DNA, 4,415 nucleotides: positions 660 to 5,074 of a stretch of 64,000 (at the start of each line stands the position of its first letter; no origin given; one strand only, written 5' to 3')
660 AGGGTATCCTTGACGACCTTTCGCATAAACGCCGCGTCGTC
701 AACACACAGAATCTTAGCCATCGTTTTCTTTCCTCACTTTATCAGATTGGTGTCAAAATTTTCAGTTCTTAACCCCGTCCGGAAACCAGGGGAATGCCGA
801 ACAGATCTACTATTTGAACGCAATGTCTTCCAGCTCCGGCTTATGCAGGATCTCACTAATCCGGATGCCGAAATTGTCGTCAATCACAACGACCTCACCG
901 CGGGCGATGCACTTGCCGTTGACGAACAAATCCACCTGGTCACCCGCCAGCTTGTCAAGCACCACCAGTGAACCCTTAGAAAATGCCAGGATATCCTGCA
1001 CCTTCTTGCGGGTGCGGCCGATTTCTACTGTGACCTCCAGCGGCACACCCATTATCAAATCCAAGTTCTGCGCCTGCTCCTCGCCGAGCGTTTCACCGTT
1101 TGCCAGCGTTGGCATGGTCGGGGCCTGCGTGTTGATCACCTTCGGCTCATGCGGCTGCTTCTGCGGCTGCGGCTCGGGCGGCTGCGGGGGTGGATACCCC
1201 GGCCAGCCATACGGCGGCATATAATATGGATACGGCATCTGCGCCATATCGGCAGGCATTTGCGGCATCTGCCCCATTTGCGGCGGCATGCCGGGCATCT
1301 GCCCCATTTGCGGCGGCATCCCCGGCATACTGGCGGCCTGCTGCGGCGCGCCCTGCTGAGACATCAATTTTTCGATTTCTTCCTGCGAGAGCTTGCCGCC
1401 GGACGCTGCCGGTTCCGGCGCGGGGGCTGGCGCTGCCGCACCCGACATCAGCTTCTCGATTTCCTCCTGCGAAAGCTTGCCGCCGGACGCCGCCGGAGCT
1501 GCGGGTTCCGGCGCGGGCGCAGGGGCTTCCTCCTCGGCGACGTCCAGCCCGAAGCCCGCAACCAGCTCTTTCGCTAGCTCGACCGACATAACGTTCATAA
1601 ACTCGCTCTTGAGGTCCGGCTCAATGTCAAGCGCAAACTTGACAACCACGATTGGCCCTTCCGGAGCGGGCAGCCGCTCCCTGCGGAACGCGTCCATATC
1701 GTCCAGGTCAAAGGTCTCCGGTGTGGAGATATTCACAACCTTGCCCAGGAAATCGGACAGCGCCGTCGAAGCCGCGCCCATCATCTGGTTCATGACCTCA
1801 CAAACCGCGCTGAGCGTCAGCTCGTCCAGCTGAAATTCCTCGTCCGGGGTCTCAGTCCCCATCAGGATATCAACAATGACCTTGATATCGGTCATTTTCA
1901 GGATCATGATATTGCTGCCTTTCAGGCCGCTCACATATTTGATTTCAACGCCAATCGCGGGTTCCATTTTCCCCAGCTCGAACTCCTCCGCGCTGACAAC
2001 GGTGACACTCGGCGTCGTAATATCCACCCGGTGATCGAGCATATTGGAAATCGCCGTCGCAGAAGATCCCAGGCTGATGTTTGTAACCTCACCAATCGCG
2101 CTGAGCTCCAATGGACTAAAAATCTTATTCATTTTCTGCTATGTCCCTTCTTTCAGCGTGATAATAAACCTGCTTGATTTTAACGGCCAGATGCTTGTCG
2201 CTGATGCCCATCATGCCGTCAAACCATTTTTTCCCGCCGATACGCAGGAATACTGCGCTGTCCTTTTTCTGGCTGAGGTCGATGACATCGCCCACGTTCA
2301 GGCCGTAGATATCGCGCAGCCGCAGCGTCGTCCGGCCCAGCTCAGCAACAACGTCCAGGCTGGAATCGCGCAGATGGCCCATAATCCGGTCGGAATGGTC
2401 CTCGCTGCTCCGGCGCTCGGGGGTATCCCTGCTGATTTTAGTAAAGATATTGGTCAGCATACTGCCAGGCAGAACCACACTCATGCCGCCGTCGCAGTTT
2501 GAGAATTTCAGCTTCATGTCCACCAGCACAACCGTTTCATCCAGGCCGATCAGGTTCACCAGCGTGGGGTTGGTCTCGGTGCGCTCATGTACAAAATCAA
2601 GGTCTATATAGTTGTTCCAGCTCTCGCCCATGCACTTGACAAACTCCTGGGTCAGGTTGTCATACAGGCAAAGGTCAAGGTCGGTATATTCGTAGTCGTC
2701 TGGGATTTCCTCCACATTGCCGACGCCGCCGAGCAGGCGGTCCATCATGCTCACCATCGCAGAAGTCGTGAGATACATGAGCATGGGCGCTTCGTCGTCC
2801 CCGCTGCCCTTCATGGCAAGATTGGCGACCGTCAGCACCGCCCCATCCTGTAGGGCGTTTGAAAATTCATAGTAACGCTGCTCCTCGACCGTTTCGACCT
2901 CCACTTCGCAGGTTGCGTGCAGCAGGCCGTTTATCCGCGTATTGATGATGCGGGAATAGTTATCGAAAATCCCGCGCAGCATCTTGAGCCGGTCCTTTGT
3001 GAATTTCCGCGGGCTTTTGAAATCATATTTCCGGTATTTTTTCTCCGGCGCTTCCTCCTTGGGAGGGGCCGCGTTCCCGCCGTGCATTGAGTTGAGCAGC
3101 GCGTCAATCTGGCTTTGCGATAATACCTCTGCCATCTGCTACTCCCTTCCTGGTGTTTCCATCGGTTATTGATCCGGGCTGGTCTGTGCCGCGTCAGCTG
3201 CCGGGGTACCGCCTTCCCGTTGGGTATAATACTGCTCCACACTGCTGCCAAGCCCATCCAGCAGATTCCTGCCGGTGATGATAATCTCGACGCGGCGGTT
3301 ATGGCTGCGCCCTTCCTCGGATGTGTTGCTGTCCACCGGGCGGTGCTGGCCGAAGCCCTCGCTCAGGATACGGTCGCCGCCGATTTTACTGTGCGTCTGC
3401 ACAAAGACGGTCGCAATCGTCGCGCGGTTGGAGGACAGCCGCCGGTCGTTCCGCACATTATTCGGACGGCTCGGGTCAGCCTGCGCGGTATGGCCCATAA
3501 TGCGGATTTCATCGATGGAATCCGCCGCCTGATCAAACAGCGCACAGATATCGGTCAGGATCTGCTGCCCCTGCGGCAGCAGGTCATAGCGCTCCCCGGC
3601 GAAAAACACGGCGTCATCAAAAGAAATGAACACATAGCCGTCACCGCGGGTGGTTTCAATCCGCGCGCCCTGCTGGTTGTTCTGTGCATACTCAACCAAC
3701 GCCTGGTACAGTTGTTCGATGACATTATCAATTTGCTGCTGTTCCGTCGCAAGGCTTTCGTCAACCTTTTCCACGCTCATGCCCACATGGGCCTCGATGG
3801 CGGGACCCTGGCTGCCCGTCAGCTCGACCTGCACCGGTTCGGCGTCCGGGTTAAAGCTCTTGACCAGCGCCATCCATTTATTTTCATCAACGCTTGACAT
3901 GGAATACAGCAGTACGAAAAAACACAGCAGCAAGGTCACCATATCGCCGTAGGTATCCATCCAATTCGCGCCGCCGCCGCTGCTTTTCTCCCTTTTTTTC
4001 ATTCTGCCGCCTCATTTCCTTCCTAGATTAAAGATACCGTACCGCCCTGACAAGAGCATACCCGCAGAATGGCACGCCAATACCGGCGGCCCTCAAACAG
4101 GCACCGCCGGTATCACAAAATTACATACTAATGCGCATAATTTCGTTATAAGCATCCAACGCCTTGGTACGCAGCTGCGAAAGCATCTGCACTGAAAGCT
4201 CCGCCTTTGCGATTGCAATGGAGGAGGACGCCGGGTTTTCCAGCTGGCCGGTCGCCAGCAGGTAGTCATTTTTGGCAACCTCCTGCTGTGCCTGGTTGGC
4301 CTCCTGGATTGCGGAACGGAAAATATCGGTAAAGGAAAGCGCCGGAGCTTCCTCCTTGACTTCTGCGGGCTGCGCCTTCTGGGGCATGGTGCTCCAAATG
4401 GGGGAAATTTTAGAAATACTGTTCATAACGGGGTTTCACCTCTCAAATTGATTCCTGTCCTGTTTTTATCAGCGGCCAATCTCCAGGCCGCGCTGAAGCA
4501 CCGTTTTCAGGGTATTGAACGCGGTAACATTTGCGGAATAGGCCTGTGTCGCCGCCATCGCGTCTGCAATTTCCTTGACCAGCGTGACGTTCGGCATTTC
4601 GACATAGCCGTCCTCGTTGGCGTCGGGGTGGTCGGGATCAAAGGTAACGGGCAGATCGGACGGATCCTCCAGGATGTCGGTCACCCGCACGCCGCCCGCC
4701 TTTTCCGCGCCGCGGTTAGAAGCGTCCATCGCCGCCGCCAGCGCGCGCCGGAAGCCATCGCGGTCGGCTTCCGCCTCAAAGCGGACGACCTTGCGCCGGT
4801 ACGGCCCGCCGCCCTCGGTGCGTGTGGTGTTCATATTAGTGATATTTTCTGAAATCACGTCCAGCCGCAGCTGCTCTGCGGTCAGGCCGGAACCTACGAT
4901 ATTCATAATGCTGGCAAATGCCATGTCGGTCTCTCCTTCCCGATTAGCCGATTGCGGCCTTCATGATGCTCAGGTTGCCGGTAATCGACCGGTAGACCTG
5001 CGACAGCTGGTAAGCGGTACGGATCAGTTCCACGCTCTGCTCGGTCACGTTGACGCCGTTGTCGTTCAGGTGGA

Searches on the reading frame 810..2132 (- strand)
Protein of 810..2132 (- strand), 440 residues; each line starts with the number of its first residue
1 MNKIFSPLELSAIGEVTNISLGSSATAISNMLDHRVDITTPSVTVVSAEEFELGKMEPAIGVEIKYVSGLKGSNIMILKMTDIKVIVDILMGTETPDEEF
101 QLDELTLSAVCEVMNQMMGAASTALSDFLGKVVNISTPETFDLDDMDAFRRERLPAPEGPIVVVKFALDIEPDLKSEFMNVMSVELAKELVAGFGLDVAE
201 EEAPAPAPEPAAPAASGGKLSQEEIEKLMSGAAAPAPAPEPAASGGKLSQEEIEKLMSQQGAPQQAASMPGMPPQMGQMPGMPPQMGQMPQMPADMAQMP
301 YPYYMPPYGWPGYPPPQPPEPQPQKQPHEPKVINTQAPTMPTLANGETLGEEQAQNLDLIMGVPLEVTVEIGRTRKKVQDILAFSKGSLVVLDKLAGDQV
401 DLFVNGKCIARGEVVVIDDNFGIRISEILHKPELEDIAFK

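Call 13: search_protein_families(library=pfam, proteins=[window:810-2132:-], max_evalue=0.001)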
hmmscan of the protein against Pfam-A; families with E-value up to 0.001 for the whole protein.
window:810-2132:- (440 aa): 3 families
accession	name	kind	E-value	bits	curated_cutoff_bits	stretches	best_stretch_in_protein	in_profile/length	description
PF04509.17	CheC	-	5.1e-25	87.6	22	2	107-140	3-36/38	CheC-like family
PF01052.25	FliMN_C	-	1.5e-22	79.7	23.8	1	359-429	2-72/73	Type III flagellar switch regulator (C-ring) FliN C-term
PF13690.11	CheX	-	2.4e-06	28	27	0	65-146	6-78/94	Chemotaxis phosphatase CheX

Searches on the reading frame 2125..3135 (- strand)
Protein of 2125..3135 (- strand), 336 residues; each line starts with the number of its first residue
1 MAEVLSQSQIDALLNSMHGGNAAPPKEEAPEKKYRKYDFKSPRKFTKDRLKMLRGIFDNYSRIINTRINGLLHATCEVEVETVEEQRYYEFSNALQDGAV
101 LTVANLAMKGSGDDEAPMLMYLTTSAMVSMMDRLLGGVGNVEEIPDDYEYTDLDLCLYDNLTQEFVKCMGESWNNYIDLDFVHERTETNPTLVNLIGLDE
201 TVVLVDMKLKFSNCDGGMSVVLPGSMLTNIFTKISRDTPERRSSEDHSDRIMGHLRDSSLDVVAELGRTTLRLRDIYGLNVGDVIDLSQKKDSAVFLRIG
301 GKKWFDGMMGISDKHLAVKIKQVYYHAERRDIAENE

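Call 13: search_protein_families(library=pfam, proteins=[window:2125-3135:-], max_evalue=0.001)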
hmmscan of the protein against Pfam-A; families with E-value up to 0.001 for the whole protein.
window:2125-3135:- (336 aa): 2 families
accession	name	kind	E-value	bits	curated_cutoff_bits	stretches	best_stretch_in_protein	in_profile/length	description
PF02154.20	FliM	-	2.3e-32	112.9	27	1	37-233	1-191/192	Flagellar motor switch protein FliM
PF01052.25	FliMN_C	-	2.7e-19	69.3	23.8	1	255-323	3-71/73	Type III flagellar switch regulator (C-ring) FliN C-term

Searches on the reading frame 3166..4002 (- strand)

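Call 13: search_protein_families(library=pfam, proteins=[window:3166-4002:-], max_evalue=0.001)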
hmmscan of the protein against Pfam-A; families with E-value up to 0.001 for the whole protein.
window:3166-4002:- (278 aa): 2 families
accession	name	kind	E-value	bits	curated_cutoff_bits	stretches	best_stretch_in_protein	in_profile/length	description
PF13677.11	MotB_plug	-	4.3e-20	71.5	24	1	3-51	3-55/58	Membrane MotB of proton-channel complex MotA/MotB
PF00691.25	OmpA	-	3.3e-12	47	27.2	1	133-236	1-98/98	OmpA family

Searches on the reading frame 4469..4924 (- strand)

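Call 13: search_protein_families(library=pfam, proteins=[window:4469-4924:-], max_evalue=0.001)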
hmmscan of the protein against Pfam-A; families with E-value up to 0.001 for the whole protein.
window:4469-4924:- (151 aa): 2 families
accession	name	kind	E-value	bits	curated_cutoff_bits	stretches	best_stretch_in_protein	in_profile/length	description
PF06429.18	Flg_bbr_C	-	1.8e-09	37.4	23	1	105-148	2-45/46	Flagellar basal body rod FlgEFG protein C-terminal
PF00460.25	Flg_bb_rod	-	2.1e-07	31.2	20.7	1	7-35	1-29/31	Flagella basal body rod protein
